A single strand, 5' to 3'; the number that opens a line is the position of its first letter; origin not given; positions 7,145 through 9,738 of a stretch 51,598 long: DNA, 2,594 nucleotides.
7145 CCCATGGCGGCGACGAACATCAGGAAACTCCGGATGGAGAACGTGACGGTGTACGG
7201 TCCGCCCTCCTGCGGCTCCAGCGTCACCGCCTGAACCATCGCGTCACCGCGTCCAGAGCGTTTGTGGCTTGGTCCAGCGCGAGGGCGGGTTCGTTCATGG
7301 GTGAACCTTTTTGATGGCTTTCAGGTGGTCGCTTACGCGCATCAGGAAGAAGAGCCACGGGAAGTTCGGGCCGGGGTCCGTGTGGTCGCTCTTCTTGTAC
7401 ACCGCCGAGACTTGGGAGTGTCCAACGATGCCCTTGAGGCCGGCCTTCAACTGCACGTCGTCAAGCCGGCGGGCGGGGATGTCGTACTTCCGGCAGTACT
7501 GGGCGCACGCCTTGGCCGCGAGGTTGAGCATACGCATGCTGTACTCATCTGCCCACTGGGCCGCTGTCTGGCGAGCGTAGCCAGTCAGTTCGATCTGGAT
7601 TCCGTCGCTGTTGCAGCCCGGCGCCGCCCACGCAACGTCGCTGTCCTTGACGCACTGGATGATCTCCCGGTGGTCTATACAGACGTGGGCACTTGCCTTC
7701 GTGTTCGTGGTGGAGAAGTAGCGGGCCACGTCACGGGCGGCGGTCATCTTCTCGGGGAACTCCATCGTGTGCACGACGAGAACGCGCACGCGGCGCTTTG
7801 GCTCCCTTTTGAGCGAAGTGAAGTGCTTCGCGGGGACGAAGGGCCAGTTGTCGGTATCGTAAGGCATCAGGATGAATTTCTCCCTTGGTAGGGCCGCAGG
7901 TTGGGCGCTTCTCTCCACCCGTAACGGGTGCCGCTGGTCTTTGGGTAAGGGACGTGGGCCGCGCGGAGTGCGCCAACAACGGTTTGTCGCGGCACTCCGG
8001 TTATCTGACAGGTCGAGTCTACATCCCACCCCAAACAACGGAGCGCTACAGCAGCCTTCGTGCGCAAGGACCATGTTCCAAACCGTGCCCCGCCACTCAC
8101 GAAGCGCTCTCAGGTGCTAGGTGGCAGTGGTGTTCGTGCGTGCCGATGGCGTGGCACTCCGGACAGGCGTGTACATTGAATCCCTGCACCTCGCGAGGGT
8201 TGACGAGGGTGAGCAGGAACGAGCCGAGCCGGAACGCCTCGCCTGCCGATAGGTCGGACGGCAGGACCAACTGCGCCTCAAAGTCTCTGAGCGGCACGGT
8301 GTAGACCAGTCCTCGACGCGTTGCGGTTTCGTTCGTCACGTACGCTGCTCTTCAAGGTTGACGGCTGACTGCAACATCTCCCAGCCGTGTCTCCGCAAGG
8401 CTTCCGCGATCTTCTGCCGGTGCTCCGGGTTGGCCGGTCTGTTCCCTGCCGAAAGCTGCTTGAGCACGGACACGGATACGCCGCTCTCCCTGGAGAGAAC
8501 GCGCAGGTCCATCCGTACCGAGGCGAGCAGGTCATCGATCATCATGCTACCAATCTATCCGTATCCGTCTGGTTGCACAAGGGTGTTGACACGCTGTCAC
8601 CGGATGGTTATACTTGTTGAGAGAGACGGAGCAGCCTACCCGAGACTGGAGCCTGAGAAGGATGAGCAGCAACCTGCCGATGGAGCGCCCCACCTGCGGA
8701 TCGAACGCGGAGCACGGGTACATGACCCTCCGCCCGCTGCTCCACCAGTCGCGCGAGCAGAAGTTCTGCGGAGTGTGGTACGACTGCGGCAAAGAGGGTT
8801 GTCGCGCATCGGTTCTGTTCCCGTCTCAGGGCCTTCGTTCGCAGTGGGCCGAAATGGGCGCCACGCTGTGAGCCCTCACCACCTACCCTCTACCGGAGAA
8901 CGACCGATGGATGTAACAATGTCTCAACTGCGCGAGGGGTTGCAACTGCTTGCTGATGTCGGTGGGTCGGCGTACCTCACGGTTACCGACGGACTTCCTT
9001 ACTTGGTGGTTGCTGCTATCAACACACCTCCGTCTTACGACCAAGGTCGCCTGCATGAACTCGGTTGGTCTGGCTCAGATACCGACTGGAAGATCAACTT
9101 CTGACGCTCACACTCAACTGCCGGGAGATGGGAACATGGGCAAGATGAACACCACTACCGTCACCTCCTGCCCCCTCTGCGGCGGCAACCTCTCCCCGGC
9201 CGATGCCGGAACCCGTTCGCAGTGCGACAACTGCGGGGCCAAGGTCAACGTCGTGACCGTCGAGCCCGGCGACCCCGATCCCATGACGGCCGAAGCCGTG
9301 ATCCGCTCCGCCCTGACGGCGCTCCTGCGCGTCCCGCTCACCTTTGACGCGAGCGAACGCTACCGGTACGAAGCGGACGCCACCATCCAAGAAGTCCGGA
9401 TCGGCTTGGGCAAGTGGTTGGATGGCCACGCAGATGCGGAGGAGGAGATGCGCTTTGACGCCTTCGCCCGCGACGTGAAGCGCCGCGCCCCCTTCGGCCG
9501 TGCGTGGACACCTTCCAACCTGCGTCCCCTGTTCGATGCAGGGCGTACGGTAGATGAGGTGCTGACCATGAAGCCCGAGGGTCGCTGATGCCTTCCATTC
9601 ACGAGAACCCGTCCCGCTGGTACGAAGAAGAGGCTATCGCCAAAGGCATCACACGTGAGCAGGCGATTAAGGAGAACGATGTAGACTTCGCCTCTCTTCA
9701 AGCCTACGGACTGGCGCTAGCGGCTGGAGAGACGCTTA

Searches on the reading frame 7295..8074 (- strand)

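Call 18: search_protein_families(library=pfam, proteins=[window:7295-8074:-], max_evalue=0.01)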
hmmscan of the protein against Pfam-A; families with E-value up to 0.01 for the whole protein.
window:7295-8074:- (259 aa): 1 family
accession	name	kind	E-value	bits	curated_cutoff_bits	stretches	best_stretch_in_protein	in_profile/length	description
PF01510.30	Amidase_2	-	6.8e-21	75.4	26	1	93-236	2-131/131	N-acetylmuramoyl-L-alanine amidase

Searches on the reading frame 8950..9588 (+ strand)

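Call 19: search_protein_families(library=pfam, proteins=[window:8950-9588:+], max_evalue=0.01)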
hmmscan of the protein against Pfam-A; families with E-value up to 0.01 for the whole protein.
window:8950-9588:+ (212 aa): 1 family
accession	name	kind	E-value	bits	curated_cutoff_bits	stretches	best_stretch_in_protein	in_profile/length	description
PF21344.3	Zn_ribbon_LysW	-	0.0028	17.7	27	1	73-106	2-38/46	Alpha-aminoadipate carrier protein LysW-like, globular domain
